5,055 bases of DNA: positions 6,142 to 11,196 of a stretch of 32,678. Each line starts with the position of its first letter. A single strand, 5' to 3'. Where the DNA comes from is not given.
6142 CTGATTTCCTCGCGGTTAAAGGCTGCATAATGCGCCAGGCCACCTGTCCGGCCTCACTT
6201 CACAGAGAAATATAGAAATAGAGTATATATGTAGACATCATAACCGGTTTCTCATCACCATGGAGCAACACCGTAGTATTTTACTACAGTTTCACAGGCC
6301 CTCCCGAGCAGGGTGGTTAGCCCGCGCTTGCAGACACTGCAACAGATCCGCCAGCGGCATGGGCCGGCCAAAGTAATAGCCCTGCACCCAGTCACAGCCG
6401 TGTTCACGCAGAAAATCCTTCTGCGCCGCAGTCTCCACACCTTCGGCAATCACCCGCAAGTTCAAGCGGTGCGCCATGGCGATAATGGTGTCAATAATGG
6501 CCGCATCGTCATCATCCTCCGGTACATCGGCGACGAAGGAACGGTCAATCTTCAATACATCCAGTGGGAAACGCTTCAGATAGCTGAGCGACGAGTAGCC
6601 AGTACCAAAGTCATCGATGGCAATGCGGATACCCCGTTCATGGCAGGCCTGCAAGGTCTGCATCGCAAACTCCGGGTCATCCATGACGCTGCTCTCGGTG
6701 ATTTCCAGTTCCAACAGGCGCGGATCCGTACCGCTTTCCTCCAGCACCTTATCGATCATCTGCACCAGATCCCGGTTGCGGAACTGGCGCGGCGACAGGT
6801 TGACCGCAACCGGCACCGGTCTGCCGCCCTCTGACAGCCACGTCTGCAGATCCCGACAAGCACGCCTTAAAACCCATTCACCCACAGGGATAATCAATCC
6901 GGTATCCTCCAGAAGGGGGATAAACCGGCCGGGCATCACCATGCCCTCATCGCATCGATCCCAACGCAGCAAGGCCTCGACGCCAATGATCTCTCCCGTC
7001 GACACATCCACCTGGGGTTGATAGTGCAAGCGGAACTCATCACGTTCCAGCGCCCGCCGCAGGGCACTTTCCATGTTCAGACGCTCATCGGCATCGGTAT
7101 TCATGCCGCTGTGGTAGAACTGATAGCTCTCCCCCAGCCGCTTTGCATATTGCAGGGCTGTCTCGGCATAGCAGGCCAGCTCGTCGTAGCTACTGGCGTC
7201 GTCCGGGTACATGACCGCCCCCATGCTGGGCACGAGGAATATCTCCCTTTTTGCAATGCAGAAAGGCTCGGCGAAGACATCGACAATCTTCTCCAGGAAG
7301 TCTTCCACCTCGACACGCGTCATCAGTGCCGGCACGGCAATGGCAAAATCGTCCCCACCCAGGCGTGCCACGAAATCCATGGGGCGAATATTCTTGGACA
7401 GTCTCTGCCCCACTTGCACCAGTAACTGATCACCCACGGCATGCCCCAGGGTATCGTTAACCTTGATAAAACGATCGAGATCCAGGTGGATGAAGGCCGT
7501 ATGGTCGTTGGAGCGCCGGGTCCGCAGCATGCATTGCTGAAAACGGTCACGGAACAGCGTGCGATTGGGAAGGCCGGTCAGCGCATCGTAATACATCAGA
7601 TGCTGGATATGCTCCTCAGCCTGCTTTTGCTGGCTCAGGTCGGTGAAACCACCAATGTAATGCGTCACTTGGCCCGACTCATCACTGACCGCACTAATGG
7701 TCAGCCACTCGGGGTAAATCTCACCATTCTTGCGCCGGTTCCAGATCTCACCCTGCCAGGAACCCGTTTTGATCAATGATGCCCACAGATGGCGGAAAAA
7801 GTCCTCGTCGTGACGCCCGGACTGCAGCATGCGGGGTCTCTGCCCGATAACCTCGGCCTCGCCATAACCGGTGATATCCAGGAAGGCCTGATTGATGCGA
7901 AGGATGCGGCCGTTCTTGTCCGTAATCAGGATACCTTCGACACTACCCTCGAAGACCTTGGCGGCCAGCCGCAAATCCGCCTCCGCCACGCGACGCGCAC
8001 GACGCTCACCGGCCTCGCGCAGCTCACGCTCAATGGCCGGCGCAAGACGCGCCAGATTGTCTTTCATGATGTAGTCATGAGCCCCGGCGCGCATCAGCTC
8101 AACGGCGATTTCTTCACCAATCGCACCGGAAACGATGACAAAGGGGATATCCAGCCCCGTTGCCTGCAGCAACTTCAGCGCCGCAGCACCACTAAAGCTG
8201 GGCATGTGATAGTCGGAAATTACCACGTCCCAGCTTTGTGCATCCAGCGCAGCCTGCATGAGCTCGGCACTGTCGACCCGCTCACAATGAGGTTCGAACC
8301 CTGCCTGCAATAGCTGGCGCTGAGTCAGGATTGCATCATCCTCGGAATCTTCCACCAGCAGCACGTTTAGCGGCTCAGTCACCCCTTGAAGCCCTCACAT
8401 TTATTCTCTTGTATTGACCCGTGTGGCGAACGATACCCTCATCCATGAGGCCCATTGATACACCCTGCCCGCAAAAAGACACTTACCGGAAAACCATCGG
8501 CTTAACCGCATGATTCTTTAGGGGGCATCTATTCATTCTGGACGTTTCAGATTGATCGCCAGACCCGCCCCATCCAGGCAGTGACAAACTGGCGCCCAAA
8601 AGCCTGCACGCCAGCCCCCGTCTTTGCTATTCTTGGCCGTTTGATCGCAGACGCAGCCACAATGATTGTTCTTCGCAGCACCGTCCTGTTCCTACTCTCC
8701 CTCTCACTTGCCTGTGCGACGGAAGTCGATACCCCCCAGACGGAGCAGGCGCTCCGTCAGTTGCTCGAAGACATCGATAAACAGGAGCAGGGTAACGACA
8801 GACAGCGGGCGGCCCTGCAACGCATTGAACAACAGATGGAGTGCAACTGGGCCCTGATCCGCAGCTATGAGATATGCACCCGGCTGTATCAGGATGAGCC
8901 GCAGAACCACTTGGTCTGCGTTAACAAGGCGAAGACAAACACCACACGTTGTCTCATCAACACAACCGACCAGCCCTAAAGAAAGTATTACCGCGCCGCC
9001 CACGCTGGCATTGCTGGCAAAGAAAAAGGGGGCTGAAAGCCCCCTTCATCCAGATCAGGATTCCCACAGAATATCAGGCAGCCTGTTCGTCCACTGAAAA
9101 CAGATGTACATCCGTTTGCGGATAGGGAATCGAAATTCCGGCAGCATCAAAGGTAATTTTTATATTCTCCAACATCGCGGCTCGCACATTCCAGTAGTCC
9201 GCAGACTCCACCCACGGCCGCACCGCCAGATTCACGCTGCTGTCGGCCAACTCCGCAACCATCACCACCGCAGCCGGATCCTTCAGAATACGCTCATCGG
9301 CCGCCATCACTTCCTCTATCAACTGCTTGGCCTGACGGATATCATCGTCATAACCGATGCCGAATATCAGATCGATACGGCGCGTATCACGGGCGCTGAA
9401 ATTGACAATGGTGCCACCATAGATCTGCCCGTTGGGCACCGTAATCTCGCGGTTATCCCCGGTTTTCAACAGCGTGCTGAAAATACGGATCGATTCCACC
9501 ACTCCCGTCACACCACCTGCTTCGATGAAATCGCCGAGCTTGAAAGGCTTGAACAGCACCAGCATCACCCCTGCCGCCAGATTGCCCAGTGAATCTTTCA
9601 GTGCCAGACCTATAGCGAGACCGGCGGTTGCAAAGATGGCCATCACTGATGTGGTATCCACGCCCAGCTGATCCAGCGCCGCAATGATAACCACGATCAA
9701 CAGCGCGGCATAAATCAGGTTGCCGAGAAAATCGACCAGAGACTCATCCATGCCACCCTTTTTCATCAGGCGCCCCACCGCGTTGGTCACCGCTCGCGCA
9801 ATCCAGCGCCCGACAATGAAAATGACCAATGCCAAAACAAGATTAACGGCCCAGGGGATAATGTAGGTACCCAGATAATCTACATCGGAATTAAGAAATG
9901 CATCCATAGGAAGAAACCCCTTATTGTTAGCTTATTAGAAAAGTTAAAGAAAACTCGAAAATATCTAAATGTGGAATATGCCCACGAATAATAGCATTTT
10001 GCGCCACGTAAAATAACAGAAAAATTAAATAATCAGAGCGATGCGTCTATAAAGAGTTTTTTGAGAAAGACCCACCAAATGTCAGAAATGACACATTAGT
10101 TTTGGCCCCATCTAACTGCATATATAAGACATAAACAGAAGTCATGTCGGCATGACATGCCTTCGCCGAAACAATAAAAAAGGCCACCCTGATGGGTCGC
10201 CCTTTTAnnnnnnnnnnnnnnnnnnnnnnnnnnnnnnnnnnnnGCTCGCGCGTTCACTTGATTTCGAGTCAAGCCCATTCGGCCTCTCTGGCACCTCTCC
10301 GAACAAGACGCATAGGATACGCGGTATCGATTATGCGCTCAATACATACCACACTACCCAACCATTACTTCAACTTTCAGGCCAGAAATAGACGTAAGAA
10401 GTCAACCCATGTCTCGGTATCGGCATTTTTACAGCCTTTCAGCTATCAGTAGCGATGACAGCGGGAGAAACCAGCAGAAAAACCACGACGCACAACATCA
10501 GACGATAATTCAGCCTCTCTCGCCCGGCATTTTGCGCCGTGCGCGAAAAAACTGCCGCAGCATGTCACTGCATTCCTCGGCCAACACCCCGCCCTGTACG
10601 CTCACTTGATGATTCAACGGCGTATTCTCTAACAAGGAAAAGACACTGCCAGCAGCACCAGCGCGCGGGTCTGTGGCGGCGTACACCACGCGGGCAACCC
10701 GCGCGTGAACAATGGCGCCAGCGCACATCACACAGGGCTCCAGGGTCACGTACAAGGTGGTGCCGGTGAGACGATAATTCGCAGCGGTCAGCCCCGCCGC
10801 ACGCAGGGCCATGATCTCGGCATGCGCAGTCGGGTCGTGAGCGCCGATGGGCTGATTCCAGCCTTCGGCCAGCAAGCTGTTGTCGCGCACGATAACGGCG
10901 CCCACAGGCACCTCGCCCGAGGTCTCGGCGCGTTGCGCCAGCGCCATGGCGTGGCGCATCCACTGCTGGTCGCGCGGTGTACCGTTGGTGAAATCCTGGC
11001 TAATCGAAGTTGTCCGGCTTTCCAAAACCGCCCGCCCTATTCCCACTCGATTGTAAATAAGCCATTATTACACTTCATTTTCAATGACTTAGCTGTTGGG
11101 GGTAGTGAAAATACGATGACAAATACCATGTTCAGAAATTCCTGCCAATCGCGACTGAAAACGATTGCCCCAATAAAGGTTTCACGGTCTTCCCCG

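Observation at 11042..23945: Five same-orientation copies of a roughly 100-140-bp repeat that punctuate the island into cassettes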

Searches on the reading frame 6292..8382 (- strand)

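Call 9: search_protein_families(library=pfam, proteins=[window:6292-8382:-])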
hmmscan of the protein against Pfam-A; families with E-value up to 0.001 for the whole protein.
window:6292-8382:- (696 aa): 8 families
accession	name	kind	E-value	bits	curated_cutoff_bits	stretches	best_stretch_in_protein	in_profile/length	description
PF00563.25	EAL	-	2.9e-81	272.7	31.3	1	440-674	3-236/236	EAL domain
PF00990.26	GGDEF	-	6.7e-39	133.7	23.8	1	264-418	2-159/161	Diguanylate cyclase, GGDEF domain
PF13426.13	PAS_9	-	1.6e-21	76.9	27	1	149-251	2-103/103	PAS domain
PF00072.30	Response_reg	-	7.4e-16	58.7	30.2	1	7-113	1-106/111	Response regulator receiver domain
PF00989.32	PAS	-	1.2e-13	51.5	22.6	1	143-248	6-112/113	PAS fold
PF08447.18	PAS_3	-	6.5e-10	39.6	25.6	1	161-244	2-87/89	PAS fold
PF08448.16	PAS_4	-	1.1e-09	39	23.1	1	144-253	1-109/110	PAS fold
PF13188.13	PAS_8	-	8.2e-08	32.3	21.8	1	142-184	5-48/65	PAS domain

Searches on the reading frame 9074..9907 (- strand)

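Call 9: search_protein_families(library=pfam, proteins=[window:9074-9907:-])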
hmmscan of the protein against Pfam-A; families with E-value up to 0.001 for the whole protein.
window:9074-9907:- (277 aa): 4 families
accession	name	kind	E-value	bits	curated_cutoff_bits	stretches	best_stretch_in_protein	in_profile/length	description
PF00924.24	MS_channel_2nd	-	4.2e-20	72.1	20.2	1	105-171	1-67/68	Mechanosensitive ion channel, beta-domain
PF21082.3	MS_channel_3rd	-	1.4e-15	57.9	21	1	179-260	2-88/88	Mechanosensitive ion channel MscS, C-terminal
PF05552.17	MS_channel_1st_1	-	7.6e-10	39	22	1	14-55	8-49/50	Mechanosensitive ion channel, conserved TM helix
PF21088.3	MS_channel_1st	-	1e-07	32.2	23.1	1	63-104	1-42/42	Mechanosensitive ion channel, transmembrane helices 2/3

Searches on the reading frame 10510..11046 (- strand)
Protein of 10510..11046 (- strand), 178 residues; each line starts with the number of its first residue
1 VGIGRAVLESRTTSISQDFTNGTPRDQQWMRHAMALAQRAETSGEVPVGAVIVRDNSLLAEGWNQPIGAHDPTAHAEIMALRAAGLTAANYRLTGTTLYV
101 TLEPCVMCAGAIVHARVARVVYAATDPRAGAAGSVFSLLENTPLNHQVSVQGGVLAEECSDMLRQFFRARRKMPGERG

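Call 6: search_protein_families(library=pfam, proteins=[window:10510-11046:-])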
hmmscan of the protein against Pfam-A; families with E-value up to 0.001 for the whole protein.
window:10510-11046:- (178 aa): 4 families
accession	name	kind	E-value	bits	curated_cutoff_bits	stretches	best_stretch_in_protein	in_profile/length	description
PF14437.12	MafB19-deam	-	1.4e-37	129.2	27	1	26-171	3-142/142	MafB19-like deaminase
PF00383.29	dCMP_cyt_deam_1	-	3.5e-31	107.6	25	1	25-123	3-101/102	Cytidine and deoxycytidylate deaminase zinc-binding region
PF14439.12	Bd3614-deam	-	4.8e-08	33.4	38.5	1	56-129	19-95/113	Bd3614-like deaminase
PF18750.7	SNAD4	-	0.00061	20.3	27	0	71-114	29-73/130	Secreted Novel AID/APOBEC-like Deaminase 4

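Call 65: find_homologous_proteins(query=window:10510-11046:-, max_evalue=1e-30)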
Query window:10510-11046:- (178 aa): 7993 proteins with E <= 1e-30 among 8000 candidates; the best 120 are listed.
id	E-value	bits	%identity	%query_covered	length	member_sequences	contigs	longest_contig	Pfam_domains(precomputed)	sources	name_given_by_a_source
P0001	2.2e-97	342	91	94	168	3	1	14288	PF00383.30,PF14437.13,PF14439.13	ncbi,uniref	ncbi:tRNA-specific adenosine-34 deaminase [hydrothermal vent metagenome]|uniref:tRNA-specific adenos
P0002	1.5e-95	336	91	96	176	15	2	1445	PF00383.30,PF14437.13,PF14439.13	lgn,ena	-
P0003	5.1e-89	314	90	89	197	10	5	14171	PF00383.30,PF14437.13,PF14439.13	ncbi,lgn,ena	-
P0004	1.4e-80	287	80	93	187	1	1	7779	PF00383.30,PF14437.13,PF14439.13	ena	-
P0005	4.9e-76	272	84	83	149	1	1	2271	PF00383.30,PF14437.13,PF14439.13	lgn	-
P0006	6.0e-76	272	89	80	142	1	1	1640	PF00383.30,PF14437.13,PF14439.13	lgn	-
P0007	9.6e-76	271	81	85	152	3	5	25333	PF00383.30,PF14437.13,PF14439.13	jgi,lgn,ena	-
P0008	1.3e-75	271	84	83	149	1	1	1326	PF00383.30,PF14437.13,PF14439.13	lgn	-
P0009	1.3e-75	271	85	83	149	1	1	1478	PF00383.30,PF14437.13,PF14439.13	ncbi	-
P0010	6.5e-74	265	89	78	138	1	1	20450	PF00383.30,PF14437.13,PF14439.13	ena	-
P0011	3.3e-73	263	76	92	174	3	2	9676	PF00383.30,PF14437.13,PF14439.13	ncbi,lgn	-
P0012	5.0e-73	262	86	80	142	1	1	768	PF00383.30,PF14437.13,PF14439.13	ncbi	-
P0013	3.9e-69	250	77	76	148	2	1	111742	PF00383.30,PF14437.13,PF14439.13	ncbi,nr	ncbi:MAG: tRNA adenosine(34) deaminase TadA [Gammaproteobacteria bacterium]|nr:tRNA adenosine(34) de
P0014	1.8e-68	248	78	82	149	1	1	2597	PF00383.30,PF14437.13,PF14439.13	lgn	-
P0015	2.1e-68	247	76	83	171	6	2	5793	PF00383.30,PF14437.13,PF14439.13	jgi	jgi:tRNA(adenine34) deaminase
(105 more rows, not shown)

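Call 66: find_encoding_contigs(protein=P0001, flank=10000, max_places=3)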
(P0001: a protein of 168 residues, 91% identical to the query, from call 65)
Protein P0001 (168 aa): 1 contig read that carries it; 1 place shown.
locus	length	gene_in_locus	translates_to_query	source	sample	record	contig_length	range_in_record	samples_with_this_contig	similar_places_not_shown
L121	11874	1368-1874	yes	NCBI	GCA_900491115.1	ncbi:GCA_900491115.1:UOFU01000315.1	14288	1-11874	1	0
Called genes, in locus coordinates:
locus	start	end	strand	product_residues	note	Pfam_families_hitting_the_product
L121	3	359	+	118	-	PF00958:GMP_synt_C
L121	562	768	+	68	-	PF05016:ParE_toxin (weak)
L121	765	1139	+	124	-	PF01381:HTH_3, PF13560:HTH_31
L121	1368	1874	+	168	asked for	PF00383:dCMP_cyt_deam_1, PF14437:MafB19-deam, PF14439:Bd3614-deam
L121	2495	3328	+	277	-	PF05552:MS_channel_1st_1, PF21088:MS_channel_1st (weak), PF00924:MS_channel_2nd, PF21082:MS_channel_3rd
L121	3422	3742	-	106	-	-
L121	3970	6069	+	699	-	PF00072:Response_reg, PF00989:PAS, PF08448:PAS_4, PF13188:PAS_8 (weak), PF13426:PAS_9, PF08447:PAS_3, PF00990:GGDEF, PF00563:EAL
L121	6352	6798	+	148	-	PF00072:Response_reg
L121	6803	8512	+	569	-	PF00072:Response_reg, PF00990:GGDEF, PF00563:EAL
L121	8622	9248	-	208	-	PF16561:AMPK1_CBM (weak)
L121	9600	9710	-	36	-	-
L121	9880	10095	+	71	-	PF08668:HDOD (weak)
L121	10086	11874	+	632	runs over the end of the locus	PF00005:ABC_tran, PF02463:SMC_N (faint), PF03193:RsgA_GTPase (faint), PF13175:AAA_15 (faint), PF13191:AAA_16 (faint), PF12848:ABC_tran_Xtn, PF00005:ABC_tran, PF16326:ABC_tran_CTD, +7 more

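Call 67: find_encoding_contigs(protein=P0010, flank=10000, max_places=3)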
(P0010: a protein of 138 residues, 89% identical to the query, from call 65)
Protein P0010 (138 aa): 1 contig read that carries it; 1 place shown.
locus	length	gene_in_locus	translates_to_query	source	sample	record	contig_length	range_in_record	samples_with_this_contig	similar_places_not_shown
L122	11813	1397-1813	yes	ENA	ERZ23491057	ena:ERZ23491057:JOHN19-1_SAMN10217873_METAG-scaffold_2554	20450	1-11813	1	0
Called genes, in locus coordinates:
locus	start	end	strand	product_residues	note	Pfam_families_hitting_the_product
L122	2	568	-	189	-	?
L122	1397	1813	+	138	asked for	PF00383:dCMP_cyt_deam_1, PF14437:MafB19-deam, PF14439:Bd3614-deam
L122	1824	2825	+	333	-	PF00753:Lactamase_B, PF12706:Lactamase_B_2 (weak)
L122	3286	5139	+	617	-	PF08378:NERD, PF00580:UvrD-helicase (weak), PF13245:AAA_19 (weak), PF01443:Viral_helicase1 (faint), PF13361:UvrD_C, PF13538:UvrD_C_2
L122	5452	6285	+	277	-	PF05552:MS_channel_1st_1, PF21088:MS_channel_1st, PF00924:MS_channel_2nd, PF21082:MS_channel_3rd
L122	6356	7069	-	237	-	PF07589:PEP_exosort_dom (weak)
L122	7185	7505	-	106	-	-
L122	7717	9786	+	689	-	PF00072:Response_reg, PF00989:PAS, PF08448:PAS_4, PF13188:PAS_8, PF13426:PAS_9, PF08447:PAS_3, PF00990:GGDEF, PF00563:EAL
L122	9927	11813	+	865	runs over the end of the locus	PF08447:PAS_3, PF01590:GAF, PF00512:HisKA, PF02518:HATPase_c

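Call 68: find_encoding_contigs(protein=P0003, flank=10000, max_places=4)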
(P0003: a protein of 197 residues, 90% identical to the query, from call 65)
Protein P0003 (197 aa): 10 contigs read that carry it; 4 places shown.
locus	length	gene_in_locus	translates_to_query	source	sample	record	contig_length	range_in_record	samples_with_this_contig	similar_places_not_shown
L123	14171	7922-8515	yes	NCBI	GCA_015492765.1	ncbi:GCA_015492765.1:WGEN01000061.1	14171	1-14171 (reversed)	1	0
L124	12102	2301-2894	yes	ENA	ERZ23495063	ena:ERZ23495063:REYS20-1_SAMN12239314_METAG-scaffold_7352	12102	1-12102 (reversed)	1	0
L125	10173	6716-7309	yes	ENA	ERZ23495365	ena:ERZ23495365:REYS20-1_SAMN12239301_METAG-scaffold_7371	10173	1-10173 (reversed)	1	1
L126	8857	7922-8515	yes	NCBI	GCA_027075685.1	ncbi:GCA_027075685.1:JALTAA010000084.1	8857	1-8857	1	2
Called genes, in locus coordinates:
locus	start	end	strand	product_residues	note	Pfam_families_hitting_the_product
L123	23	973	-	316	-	-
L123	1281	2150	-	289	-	PF05116:S6PP, PF08282:Hydrolase_3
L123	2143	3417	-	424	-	PF12899:Glyco_hydro_100 (weak), PF06202:GDE_C (faint), PF12899:Glyco_hydro_100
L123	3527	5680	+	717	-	PF00862:GT-B_Sucrose_synth, PF13439:Glyco_transf_4, PF13579:Glyco_trans_4_4, PF20706:GT4-conflict (faint), PF00534:Glycos_transf_1, PF13692:Glyco_trans_1_4, PF05116:S6PP, PF08282:Hydrolase_3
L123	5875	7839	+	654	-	PF00128:Alpha-amylase, PF14701:hDGE_amylase (weak), PF16657:Malt_amylase_C (weak)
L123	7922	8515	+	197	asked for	PF00383:dCMP_cyt_deam_1, PF14437:MafB19-deam, PF14439:Bd3614-deam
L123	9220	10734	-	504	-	PF12307:DUF3631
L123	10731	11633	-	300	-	PF13362:Toprim_3 (faint)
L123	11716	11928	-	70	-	PF05930:Phage_AlpA (weak)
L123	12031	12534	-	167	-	-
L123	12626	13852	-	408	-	PF13356:Arm-DNA-bind_3, PF22022:Phage_int_M, PF00589:Phage_integrase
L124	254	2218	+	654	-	PF00128:Alpha-amylase, PF14701:hDGE_amylase (weak), PF16657:Malt_amylase_C (weak)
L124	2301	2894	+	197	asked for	PF00383:dCMP_cyt_deam_1, PF14437:MafB19-deam, PF14439:Bd3614-deam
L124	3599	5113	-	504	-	PF12307:DUF3631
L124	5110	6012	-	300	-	PF13362:Toprim_3 (faint)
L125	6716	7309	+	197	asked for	PF00383:dCMP_cyt_deam_1, PF14437:MafB19-deam, PF14439:Bd3614-deam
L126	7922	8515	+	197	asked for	PF00383:dCMP_cyt_deam_1, PF14437:MafB19-deam, PF14439:Bd3614-deam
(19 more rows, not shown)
